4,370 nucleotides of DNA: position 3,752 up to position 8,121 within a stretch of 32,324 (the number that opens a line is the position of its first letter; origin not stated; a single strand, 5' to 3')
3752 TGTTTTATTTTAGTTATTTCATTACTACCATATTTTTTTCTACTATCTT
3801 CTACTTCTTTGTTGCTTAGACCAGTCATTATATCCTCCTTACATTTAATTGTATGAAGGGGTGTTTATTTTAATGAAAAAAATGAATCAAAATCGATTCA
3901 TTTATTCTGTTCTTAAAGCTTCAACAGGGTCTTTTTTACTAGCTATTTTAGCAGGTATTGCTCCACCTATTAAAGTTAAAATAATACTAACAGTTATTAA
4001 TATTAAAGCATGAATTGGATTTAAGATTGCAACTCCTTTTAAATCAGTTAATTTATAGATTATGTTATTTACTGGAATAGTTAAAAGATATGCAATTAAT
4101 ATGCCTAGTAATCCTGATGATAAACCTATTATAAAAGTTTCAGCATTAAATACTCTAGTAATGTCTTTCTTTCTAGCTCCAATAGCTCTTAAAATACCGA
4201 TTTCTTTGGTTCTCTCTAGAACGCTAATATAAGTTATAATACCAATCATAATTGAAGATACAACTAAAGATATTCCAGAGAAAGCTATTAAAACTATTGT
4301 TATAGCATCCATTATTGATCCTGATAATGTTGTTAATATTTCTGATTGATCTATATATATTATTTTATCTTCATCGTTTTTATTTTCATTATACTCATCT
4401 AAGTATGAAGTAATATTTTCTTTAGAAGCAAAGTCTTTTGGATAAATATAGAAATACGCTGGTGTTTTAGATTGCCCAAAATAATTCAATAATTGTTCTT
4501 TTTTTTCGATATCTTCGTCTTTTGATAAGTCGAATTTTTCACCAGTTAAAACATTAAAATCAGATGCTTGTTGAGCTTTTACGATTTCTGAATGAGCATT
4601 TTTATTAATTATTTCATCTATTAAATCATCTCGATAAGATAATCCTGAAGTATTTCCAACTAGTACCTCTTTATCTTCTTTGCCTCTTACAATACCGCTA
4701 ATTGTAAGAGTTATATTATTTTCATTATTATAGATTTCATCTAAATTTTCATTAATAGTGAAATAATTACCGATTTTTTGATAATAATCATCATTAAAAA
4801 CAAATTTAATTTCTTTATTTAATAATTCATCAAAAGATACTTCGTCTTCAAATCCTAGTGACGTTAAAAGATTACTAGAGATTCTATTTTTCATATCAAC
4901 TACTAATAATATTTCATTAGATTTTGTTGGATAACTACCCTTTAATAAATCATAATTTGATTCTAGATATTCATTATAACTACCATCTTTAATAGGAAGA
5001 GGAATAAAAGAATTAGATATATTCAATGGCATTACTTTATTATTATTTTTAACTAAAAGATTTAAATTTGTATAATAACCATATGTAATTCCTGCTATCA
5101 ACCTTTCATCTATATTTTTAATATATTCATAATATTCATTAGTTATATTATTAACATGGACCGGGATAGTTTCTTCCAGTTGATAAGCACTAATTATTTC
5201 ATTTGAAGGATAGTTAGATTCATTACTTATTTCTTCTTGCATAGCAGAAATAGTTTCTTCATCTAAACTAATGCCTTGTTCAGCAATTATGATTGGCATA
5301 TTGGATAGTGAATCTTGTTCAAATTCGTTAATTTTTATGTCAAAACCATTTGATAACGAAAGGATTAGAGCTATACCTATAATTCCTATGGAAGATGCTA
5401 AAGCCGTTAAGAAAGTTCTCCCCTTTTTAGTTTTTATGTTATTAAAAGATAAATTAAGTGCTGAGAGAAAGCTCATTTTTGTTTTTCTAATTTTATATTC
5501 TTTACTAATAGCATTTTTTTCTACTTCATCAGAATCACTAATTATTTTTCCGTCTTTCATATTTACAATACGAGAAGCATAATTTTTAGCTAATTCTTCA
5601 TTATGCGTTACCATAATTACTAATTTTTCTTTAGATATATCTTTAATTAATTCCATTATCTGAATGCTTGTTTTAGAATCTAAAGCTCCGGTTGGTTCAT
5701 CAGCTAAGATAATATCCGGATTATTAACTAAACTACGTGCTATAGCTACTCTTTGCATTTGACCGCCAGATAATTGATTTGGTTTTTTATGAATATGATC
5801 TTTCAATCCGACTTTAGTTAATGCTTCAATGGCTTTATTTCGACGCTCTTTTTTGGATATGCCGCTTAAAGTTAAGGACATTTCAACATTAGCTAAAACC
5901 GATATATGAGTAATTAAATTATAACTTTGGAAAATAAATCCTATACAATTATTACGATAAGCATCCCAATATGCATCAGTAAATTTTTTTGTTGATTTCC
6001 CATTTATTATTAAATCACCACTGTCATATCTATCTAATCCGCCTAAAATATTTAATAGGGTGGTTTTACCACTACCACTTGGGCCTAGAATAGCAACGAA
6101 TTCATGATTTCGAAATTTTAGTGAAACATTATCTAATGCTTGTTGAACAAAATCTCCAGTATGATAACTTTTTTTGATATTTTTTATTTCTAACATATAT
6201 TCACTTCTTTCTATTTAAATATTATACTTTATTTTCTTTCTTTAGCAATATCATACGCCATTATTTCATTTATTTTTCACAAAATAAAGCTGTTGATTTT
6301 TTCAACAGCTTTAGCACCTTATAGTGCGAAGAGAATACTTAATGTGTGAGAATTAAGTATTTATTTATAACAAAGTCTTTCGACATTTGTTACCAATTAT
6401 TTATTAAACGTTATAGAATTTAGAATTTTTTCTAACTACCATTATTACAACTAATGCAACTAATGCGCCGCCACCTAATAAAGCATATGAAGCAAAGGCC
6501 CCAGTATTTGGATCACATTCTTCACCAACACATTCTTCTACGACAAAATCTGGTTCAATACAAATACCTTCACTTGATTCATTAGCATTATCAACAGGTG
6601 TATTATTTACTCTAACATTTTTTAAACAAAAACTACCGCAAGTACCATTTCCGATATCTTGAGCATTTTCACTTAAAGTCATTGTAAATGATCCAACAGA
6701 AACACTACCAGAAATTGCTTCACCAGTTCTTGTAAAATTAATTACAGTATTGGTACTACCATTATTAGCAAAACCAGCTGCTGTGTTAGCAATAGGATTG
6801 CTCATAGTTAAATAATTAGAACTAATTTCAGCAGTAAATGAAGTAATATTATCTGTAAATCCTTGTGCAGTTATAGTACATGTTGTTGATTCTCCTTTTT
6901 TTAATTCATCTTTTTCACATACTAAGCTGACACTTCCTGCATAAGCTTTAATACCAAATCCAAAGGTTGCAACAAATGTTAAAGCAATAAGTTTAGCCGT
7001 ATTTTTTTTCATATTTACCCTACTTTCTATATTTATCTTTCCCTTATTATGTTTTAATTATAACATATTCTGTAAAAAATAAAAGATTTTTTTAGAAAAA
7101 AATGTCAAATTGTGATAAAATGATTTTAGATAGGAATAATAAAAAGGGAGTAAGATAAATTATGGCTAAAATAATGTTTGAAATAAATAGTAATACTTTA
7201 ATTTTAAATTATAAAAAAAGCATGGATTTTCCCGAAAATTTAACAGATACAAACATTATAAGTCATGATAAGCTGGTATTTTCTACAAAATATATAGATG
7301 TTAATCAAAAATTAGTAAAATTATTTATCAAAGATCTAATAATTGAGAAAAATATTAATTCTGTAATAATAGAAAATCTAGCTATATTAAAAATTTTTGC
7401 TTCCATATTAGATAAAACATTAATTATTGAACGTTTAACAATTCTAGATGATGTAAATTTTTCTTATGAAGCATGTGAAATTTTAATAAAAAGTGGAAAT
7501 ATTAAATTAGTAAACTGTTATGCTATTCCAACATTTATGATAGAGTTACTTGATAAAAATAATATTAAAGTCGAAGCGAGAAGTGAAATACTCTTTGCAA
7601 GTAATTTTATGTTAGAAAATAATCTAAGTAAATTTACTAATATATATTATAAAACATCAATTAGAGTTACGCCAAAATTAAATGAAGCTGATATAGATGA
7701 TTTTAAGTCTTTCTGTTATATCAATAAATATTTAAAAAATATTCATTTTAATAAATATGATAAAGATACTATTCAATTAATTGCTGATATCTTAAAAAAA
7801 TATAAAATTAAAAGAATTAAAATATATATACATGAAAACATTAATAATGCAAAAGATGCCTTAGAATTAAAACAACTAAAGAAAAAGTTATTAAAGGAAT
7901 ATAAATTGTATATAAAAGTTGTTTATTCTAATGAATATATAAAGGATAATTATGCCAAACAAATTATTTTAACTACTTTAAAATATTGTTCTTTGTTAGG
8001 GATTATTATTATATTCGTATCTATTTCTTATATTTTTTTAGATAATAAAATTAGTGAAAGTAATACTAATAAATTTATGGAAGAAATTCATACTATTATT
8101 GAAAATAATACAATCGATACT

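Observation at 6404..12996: Candidate undescribed sortase-associated module: substrate, extended sortase B, 1365-aa orphan and micro-ORF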

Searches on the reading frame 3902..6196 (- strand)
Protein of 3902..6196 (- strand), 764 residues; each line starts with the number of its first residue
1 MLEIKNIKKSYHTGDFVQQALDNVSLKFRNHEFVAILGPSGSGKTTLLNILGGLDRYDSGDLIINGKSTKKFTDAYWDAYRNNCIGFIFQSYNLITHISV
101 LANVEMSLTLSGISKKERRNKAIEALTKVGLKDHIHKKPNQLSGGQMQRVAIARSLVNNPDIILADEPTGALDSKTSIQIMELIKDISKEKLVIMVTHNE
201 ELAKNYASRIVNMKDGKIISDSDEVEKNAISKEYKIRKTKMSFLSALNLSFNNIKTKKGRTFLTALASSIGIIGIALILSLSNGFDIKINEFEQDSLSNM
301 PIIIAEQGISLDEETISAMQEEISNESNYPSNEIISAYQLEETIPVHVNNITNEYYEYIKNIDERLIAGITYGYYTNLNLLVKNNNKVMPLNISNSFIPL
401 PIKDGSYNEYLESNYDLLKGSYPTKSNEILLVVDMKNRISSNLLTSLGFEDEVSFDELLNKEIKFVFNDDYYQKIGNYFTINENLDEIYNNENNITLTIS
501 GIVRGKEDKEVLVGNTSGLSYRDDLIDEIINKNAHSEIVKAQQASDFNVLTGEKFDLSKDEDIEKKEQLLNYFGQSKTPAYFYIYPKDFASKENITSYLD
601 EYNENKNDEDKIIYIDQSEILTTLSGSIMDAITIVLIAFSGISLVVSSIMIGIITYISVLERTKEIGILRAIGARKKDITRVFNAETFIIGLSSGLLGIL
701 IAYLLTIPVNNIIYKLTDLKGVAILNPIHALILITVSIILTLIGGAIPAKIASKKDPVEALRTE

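Call 8: search_protein_families(library=pfam, proteins=[window:3902-6196:-], max_evalue=0.01)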
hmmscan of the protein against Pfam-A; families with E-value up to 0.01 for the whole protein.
window:3902-6196:- (764 aa): 9 families
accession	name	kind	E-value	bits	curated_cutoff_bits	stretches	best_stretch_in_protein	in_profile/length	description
PF00005.33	ABC_tran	-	4.8e-33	115.1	25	1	21-169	1-136/137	ABC transporter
PF02687.27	FtsX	-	1.1e-20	74.3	25.5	1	638-757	2-120/120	FtsX-like permease C-terminal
PF02463.25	SMC_N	-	8.6e-08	32.3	40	1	24-213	18-211/220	RecF/RecN/SMC N terminal domain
PF13304.12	AAA_21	-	3.8e-05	24.3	27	0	33-63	1-34/304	AAA domain, putative AbiEii toxin, Type IV TA system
PF20720.3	nSTAND3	-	0.00032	20.9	27.2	1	19-51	5-37/155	Novel STAND NTPase 3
PF13555.12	AAA_29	-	0.0005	20.2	27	1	22-48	13-39/61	P-loop containing region of AAA domain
PF12704.14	MacB_PCD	-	0.0016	19.2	27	1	261-331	1-74/207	MacB-like periplasmic core domain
PF03215.21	Rad17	-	0.0019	18.6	23.8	1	17-57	31-71/186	Rad17 P-loop domain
PF20703.3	nSTAND1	-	0.0028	17.8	27.1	0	19-49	21-51/379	Novel STAND NTPase 1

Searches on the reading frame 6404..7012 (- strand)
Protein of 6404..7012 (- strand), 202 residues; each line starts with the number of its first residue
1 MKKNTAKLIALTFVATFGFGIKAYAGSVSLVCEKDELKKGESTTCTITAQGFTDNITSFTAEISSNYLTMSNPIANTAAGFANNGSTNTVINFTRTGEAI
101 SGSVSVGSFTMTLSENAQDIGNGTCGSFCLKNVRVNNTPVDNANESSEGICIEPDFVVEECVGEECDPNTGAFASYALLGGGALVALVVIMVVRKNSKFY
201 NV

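Call 3: search_protein_families(library=pfam, proteins=[window:6404-7012:-], max_evalue=1)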
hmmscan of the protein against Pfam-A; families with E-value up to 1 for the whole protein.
window:6404-7012:- (202 aa): 0 families

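Call 4: search_protein_families(library=ncbifam, proteins=[window:6404-7012:-], max_evalue=1)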
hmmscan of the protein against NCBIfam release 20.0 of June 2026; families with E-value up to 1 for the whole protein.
window:6404-7012:- (202 aa): 3 families
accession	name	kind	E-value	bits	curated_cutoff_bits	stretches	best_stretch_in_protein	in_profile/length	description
NF033846.1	Rumino_NPXTG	domain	0.0072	16.6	23.5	1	168-196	2-29/30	NPXTG-anchored protein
TIGR01167.1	LPXTG_anchor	domain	0.032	14.9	15.9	1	168-196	3-32/34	LPXTG cell wall anchor domain-containing protein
NF053819.1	EF0750_LPXTG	subfamily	0.045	14.3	47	0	168-198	74-105/105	EF2685/EF0750 family sortase-dependent surface protein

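Call 19: search_protein_families(library=padloc, proteins=[window:6404-7012:-], max_evalue=1)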
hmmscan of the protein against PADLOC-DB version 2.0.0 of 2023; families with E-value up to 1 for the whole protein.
window:6404-7012:- (202 aa): 0 families

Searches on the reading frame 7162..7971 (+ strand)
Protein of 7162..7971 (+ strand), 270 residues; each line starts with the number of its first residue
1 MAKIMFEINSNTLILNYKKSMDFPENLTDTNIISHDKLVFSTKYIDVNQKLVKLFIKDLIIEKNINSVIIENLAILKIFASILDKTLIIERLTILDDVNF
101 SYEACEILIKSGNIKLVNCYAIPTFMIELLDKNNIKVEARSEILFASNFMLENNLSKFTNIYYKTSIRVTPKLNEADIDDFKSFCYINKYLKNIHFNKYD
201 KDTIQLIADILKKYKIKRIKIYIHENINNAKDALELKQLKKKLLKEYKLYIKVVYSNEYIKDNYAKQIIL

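Call 23: find_homologous_proteins(query=window:7162-7971:+, max_evalue=0.001)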
Query window:7162-7971:+ (270 aa): 8 proteins with E <= 0.001 among 2000 candidates.
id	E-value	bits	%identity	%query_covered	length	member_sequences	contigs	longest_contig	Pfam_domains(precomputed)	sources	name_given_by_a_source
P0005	4.3e-67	245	61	74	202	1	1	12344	-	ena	-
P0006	2.7e-47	180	43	99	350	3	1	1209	-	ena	-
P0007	1.7e-45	174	42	96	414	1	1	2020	-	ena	-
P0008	7.9e-42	162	50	64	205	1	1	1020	-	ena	-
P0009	1.3e-40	158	52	62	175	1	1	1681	-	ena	-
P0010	7.8e-37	145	41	74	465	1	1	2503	PF04203.19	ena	-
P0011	3.5e-31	127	46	57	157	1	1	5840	-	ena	-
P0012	1.5e-23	102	47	46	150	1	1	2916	-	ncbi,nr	ncbi:MAG: hypothetical protein K2J20_05360, partial [Bacilli bacterium]|nr:hypothetical protein [Bac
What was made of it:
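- Tried and rejected: The N-domain search returned only 8 hits, mostly fragments (call 23).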

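Call 70: find_encoding_contigs(protein=P0005, flank=10000, max_places=3)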
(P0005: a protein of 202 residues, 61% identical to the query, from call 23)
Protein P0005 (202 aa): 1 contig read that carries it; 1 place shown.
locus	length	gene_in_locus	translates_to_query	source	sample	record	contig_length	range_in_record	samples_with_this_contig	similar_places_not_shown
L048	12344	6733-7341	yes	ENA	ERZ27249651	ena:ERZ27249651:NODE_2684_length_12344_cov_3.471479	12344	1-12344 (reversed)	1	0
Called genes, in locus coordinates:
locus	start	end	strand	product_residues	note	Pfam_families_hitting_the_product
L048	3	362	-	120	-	?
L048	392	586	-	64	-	PF01192:RNA_pol_Rpb6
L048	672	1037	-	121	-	-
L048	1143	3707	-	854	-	PF00005:ABC_tran, PF02463:SMC_N, PF13304:AAA_21 (faint), PF02687:FtsX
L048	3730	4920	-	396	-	PF00768:Peptidase_S11, PF07943:PBP5_C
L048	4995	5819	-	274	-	PF12784:PDDEXK_2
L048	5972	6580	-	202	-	-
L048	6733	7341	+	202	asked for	-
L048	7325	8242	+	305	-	PF04203:Sortase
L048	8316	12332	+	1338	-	-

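Call 71: find_encoding_contigs(protein=P0011, flank=8000, max_places=3)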
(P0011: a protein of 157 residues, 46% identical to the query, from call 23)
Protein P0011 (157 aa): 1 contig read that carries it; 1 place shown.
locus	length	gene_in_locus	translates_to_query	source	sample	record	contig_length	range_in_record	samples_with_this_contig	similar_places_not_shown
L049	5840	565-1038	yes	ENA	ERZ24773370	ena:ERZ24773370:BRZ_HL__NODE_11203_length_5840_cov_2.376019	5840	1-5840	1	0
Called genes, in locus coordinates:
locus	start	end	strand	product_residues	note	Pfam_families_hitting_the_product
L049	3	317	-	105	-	?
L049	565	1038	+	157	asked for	-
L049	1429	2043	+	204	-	PF04203:Sortase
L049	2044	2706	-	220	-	PF02390:Methyltransf_4, PF13649:Methyltransf_25 (faint)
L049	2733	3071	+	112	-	-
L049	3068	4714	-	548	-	PF01943:Polysacc_synt, PF03023:MurJ, PF01554:MatE (weak)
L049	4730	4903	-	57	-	PF10957:Spore_Cse60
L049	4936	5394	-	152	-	PF02464:CinA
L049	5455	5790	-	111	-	-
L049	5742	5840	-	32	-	?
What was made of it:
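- Spore_Cse60 lies near the L049 sortase (call 71).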
